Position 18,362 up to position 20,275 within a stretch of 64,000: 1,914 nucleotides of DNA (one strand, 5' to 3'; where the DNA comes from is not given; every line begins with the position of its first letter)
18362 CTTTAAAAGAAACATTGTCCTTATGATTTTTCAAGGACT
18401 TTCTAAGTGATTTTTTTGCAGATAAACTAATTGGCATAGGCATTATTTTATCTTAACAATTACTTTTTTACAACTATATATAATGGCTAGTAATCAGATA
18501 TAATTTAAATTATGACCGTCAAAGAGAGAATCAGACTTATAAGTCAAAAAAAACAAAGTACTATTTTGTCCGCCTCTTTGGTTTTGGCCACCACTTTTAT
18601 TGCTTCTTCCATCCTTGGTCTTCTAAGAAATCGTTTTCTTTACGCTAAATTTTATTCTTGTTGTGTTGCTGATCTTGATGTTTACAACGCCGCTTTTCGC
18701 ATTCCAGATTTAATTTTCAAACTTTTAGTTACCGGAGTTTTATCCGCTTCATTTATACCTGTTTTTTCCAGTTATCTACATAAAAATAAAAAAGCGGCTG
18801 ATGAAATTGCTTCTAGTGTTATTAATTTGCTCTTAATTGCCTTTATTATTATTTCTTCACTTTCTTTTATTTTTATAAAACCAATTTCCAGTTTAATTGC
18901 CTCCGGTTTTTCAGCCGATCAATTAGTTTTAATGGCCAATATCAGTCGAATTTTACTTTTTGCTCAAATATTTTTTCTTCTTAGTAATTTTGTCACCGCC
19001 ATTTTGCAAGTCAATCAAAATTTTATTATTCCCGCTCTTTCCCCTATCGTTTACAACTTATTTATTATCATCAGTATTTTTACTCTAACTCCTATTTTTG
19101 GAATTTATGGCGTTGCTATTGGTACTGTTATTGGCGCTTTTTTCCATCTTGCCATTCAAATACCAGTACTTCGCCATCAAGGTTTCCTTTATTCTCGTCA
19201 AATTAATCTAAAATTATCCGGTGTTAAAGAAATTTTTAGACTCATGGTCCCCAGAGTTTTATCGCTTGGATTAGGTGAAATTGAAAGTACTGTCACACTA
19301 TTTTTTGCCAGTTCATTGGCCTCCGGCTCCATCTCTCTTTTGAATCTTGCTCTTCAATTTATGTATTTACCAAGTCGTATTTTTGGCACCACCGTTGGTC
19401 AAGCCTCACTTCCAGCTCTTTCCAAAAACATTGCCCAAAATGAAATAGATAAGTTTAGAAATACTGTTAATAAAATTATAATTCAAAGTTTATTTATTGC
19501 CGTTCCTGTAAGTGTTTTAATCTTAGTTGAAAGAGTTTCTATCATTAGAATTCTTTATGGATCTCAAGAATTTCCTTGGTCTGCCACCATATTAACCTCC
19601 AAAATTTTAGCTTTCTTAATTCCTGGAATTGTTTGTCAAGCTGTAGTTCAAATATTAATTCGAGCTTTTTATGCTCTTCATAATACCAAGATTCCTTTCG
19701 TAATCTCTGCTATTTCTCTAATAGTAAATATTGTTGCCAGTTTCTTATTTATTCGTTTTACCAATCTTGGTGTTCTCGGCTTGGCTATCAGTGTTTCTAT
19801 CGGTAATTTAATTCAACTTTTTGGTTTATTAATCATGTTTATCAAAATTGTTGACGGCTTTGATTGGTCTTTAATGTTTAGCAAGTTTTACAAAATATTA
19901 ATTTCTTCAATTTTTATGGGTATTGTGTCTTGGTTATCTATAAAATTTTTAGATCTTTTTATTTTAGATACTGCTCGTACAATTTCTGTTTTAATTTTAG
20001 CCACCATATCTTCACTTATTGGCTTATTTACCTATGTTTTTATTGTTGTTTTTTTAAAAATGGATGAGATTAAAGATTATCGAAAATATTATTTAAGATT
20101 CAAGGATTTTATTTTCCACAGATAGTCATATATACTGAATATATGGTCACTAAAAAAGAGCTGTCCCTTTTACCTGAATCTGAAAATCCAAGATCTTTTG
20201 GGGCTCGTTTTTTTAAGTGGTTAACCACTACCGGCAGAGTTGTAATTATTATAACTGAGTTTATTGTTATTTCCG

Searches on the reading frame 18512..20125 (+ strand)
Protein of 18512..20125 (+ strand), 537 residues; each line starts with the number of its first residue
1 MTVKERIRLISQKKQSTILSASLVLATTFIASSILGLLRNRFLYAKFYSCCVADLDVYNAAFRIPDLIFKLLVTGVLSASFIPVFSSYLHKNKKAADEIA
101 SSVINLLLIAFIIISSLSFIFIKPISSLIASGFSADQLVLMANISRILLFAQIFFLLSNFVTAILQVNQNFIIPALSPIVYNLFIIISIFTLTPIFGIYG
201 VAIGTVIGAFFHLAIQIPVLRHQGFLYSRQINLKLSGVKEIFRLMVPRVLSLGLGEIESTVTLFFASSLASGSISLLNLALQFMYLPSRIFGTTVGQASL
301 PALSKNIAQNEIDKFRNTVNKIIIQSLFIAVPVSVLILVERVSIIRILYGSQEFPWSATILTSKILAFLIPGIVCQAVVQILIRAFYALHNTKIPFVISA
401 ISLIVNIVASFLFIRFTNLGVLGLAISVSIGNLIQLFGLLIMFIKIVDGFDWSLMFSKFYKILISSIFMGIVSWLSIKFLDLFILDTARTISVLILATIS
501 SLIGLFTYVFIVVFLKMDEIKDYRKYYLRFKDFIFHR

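Call 3: search_protein_families(library=pfam, proteins=[window:18512-20125:+], max_evalue=1)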
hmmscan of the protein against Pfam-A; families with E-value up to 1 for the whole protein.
window:18512-20125:+ (537 aa): 3 families
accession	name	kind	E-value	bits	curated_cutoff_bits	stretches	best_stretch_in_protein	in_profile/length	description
PF03023.19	MurJ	-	7.3e-77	259.3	27.4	1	54-480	10-436/451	Lipid II flippase MurJ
PF01554.23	MatE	-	1.4e-14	54.5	24.9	2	259-411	13-160/161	MatE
PF13440.11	Polysacc_synt_3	-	9.5e-10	38.6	23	1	111-352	54-287/293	Polysaccharide biosynthesis protein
